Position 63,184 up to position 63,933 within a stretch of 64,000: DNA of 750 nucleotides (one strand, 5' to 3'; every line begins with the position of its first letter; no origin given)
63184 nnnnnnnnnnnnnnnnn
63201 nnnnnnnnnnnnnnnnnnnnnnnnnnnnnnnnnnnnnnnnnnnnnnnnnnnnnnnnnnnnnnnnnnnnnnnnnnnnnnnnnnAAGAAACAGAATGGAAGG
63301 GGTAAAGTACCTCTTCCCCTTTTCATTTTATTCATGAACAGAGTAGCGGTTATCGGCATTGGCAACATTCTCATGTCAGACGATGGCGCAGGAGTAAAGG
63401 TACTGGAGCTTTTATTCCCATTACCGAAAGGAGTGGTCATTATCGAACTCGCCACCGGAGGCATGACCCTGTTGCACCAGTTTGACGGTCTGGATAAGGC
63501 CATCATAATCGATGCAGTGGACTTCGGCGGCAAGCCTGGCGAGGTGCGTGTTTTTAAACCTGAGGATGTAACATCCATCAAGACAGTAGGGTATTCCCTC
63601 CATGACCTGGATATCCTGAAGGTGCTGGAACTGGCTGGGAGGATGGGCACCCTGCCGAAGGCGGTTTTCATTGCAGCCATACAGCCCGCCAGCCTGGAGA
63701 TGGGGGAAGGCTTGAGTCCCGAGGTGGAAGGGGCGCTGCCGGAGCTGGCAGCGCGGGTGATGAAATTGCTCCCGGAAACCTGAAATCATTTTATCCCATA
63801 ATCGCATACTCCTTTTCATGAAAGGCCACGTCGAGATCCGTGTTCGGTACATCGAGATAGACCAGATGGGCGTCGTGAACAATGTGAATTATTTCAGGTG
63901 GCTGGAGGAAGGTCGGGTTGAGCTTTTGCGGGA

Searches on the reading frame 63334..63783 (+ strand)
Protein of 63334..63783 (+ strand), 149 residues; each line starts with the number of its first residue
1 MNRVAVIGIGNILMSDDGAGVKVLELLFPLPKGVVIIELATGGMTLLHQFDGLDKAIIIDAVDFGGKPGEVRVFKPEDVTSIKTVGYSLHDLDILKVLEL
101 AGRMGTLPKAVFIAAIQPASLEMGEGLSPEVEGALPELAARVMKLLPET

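Call 42: search_protein_families(library=pfam, proteins=[window:63334-63783:+], max_evalue=0.0001)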
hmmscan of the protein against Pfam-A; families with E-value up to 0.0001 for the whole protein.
window:63334-63783:+ (149 aa): 1 family
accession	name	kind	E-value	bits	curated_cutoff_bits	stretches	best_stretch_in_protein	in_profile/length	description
PF01750.23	HycI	-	9.4e-25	87.4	23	1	28-143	11-128/130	Hydrogenase maturation protease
